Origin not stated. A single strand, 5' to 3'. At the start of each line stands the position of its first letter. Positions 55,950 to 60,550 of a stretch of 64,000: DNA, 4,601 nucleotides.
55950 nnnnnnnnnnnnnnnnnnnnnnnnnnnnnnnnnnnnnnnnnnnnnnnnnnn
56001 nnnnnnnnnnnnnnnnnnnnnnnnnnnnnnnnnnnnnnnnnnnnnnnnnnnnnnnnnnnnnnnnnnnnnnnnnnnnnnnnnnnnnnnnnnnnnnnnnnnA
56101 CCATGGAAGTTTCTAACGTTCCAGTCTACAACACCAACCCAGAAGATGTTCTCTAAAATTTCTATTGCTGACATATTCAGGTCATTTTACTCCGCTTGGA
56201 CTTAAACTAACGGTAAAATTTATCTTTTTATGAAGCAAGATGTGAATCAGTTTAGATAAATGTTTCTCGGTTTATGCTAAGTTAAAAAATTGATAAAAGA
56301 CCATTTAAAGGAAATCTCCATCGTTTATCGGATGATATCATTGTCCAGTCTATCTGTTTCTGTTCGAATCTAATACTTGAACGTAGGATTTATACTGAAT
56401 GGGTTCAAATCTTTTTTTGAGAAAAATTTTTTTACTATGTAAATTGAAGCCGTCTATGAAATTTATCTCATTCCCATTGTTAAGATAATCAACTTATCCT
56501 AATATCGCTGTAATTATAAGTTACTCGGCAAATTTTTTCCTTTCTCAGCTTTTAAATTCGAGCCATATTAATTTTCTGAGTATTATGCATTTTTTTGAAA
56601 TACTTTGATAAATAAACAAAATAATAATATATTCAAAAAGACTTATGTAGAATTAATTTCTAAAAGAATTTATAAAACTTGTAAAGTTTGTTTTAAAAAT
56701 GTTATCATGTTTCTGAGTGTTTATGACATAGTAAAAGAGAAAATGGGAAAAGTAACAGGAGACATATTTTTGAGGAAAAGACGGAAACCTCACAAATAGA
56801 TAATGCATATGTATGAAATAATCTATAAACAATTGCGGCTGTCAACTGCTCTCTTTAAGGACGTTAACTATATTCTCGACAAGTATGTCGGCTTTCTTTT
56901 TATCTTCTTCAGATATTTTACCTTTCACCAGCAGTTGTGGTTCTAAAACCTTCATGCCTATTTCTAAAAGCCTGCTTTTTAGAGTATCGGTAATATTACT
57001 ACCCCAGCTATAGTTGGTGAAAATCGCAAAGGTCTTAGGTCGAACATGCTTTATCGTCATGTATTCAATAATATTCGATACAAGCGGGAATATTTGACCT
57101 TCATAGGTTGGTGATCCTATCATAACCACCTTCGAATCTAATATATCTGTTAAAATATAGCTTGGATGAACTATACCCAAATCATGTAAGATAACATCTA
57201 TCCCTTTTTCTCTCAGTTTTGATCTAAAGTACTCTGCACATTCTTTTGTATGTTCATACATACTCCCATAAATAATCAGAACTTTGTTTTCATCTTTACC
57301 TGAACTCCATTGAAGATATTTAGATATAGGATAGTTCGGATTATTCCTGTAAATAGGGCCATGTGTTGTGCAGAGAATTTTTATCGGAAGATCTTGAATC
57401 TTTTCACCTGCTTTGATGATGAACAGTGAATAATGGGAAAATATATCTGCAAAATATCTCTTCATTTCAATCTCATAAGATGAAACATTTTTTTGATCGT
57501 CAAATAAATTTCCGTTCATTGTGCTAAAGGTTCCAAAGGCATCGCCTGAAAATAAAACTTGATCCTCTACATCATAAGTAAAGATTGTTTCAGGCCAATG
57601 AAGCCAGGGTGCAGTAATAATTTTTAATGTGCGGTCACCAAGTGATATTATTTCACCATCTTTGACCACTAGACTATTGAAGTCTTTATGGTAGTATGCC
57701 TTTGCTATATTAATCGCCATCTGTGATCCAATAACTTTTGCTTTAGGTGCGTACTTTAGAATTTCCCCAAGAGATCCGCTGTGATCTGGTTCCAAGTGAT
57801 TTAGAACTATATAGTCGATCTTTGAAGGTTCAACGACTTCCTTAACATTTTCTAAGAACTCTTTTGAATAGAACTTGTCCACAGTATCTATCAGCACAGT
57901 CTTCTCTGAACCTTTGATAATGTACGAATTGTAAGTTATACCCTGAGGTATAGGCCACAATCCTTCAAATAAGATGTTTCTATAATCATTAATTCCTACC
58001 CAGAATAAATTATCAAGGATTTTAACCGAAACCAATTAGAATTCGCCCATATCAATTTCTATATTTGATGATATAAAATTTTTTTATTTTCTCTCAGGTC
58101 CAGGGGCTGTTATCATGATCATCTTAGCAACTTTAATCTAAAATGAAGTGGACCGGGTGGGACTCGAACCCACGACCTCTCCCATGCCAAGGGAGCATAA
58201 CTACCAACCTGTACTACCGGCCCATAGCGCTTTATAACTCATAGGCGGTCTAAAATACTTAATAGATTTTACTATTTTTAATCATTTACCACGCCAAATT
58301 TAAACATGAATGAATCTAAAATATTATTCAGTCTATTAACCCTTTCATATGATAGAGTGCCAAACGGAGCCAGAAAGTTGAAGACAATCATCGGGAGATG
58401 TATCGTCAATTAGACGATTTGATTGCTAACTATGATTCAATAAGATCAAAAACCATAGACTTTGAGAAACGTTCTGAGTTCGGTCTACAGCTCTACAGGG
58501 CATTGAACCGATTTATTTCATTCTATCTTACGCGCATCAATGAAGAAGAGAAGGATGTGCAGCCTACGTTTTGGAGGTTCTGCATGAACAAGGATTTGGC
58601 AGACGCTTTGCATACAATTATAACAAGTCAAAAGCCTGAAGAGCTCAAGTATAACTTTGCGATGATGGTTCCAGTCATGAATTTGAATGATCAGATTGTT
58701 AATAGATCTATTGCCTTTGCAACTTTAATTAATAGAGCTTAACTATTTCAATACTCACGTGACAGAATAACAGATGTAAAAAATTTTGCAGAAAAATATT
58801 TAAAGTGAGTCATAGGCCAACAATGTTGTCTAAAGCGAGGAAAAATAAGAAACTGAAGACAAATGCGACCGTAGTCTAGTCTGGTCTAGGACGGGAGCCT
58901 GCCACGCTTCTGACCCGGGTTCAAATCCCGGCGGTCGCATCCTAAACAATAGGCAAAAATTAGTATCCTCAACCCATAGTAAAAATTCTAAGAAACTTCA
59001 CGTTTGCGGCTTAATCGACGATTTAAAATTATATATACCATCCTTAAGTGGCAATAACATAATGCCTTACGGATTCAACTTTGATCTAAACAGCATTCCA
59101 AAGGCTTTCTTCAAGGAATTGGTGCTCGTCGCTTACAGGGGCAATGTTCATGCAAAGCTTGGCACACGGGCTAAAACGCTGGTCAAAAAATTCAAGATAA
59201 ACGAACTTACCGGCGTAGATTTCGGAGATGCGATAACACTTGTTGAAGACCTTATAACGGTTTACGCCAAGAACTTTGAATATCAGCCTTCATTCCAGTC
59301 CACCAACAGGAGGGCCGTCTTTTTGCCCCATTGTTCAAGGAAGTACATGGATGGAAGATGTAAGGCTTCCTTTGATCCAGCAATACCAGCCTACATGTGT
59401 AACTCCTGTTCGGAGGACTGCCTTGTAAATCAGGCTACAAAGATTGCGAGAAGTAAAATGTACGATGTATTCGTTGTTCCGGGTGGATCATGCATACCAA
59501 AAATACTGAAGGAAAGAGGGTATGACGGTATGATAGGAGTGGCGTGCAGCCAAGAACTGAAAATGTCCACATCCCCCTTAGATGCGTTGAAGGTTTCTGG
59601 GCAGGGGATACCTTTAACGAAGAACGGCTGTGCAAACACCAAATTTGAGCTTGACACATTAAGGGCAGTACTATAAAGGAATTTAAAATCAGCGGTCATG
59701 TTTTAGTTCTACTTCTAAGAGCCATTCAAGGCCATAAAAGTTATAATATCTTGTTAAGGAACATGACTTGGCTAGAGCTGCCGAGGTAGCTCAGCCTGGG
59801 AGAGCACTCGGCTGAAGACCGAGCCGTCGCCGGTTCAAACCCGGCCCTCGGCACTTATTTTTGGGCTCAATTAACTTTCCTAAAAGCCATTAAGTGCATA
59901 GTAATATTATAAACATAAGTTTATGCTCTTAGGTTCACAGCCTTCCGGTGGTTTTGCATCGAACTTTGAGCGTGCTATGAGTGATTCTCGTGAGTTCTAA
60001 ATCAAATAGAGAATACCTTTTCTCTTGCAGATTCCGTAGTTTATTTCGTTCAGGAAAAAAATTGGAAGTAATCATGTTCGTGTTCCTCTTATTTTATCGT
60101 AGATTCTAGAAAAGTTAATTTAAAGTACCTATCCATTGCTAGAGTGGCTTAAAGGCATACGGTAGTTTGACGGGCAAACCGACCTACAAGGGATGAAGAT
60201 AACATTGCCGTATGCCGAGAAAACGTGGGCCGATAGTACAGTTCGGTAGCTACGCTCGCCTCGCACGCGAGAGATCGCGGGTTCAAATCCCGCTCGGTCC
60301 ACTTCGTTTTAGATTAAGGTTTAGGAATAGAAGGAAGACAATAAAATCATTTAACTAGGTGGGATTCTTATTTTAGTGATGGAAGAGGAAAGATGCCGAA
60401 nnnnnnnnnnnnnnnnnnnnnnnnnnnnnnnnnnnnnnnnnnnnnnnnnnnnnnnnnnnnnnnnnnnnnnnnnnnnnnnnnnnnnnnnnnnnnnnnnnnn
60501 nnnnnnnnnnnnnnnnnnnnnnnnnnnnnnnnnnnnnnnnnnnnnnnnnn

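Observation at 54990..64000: Oxygen/NO-stress gene island interleaved with four tRNA genes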

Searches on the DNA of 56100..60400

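Call 61: search_rna_families(source=window, start=56100, end=60400, threshold=evalue, max_evalue=1)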
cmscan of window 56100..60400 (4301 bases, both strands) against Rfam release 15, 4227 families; matches with E-value up to 1: 8.
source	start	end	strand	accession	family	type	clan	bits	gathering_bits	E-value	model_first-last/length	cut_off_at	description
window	59780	59853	+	RF00005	tRNA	Gene; tRNA;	CL00001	63.6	29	1.2e-12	1-71/71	no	tRNA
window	58865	58939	+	RF00005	tRNA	Gene; tRNA;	CL00001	63.4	29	1.4e-12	1-71/71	no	tRNA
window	60227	60301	+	RF00005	tRNA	Gene; tRNA;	CL00001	60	29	1.2e-11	1-71/71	no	tRNA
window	58149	58223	-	RF00005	tRNA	Gene; tRNA;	CL00001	51.1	29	3.3e-09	1-71/71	no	tRNA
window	60227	60302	-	RF04354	Plastid-ycf2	Cis-reg;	-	26.3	65.7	0.025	1-75/75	no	Plastid-ycf2 5UTR RNA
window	58148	58223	+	RF04354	Plastid-ycf2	Cis-reg;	-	23.4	65.7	0.15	1-75/75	no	Plastid-ycf2 5UTR RNA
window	58906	58938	+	RF01684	mascRNA-menRNA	Gene;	-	23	42.5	0.23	1-56/56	no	MALAT1-associated small cytoplasmic RNA/MEN beta RNA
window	60236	60301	+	RF00233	Tymo_tRNA-like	Cis-reg;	-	22.7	40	0.13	1-84/84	no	Tymovirus/Pomovirus/Furovirus tRNA-like 3' UTR element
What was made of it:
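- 56175..56633 (.): AT-rich intergenic DNA upstream of FDP1, shared with the close relative. No Rfam hit (call 61).
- Tried and rejected: An Rfam search at a permissive threshold over 56.1-60.4 kb found only the four tRNAs (call 61).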

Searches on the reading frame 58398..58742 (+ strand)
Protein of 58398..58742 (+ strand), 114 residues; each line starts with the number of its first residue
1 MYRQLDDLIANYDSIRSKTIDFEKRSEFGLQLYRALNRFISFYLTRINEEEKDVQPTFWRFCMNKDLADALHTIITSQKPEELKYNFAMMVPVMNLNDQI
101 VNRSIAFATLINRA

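Call 4: search_protein_families(library=pfam, proteins=[window:58398-58742:+], max_evalue=0.01)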
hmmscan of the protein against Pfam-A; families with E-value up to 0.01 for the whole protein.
window:58398-58742:+ (114 aa): 0 families

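Call 35: search_protein_representatives(protein=window:58398-58742:+)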
Query: 114 residues. Proteins with E-value up to 0.001 (for the whole library): 79; up to 1e-10: 21; up to 1e-30: 0. The best 79 are listed.
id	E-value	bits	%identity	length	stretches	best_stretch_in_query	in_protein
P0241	1.6e-20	89.4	43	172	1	3-98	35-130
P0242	9.5e-20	87.0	79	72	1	1-58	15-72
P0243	6.8e-19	84.2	46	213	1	5-99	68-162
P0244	1.6e-18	83.0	39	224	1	1-100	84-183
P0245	2.7e-18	82.3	39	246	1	2-100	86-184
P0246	3.9e-18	81.8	45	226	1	2-102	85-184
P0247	6.9e-18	81.0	39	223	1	3-101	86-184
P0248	1.4e-17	80.0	40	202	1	3-102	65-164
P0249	8.4e-17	77.5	40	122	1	10-99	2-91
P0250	1.8e-15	73.2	34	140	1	1-104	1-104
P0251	4.4e-15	72.0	41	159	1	5-92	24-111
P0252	9.1e-15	71.0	39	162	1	2-98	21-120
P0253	1.5e-14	70.3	38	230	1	3-97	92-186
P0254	3.6e-14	69.1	38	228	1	2-100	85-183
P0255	6.8e-14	68.2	43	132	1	11-102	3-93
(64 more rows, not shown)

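Call 36: search_protein_families(library=pfam, proteins=[P0241, P0243, P0244, P0245, P0246, P0247, P0248, P0253], max_evalue=0.01)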
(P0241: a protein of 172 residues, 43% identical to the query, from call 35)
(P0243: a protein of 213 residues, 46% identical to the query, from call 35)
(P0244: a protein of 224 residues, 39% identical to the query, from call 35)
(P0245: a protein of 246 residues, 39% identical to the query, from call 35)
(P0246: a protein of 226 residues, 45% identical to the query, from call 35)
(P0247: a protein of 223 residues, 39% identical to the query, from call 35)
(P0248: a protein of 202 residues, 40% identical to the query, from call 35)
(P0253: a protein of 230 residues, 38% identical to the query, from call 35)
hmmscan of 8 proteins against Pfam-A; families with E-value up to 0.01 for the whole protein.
P0241 (172 aa): 1 family
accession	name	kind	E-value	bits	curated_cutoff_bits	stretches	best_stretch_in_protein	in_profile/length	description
PF01814.28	Hemerythrin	-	6.7e-06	27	25.3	1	2-90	47-127/127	Hemerythrin HHE cation binding domain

P0243 (213 aa): 1 family
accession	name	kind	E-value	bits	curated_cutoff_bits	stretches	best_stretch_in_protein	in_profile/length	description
PF01814.28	Hemerythrin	-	4e-11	43.9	25.3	1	16-117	28-123/127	Hemerythrin HHE cation binding domain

P0244 (224 aa): 1 family
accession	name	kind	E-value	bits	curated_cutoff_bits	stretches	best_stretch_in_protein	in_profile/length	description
PF01814.28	Hemerythrin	-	1.2e-10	42.4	25.3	1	5-139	3-125/127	Hemerythrin HHE cation binding domain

P0245 (246 aa): 1 family
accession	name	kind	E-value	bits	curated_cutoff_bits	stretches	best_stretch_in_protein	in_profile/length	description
PF01814.28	Hemerythrin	-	5e-12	46.9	25.3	1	8-142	5-127/127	Hemerythrin HHE cation binding domain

P0246 (226 aa): 1 family
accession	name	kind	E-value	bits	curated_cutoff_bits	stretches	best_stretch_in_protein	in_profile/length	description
PF01814.28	Hemerythrin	-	2.9e-05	25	25.3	1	5-137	3-123/127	Hemerythrin HHE cation binding domain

P0247 (223 aa): 1 family
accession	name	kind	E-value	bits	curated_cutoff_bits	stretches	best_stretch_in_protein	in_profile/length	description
PF01814.28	Hemerythrin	-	1.5e-10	42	25.3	1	5-141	3-127/127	Hemerythrin HHE cation binding domain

P0248 (202 aa): 1 family
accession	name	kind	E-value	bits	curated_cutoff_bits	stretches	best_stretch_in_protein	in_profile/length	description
PF01814.28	Hemerythrin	-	9e-09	36.3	25.3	1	16-120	32-127/127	Hemerythrin HHE cation binding domain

P0253 (230 aa): 1 family
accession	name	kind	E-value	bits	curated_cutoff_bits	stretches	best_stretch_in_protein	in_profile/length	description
PF01814.28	Hemerythrin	-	2.7e-10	41.2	25.3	1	13-147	5-127/127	Hemerythrin HHE cation binding domain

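Call 43: search_protein_families(library=pfam, proteins=[window:58398-58742:+], max_evalue=10)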
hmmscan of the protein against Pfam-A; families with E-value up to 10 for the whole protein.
window:58398-58742:+ (114 aa): 1 family
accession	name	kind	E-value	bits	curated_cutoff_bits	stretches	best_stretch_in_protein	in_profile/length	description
PF06925.17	MGDG_synth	-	0.055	14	25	1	27-109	37-121/169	Monogalactosyldiacylglycerol (MGDG) synthase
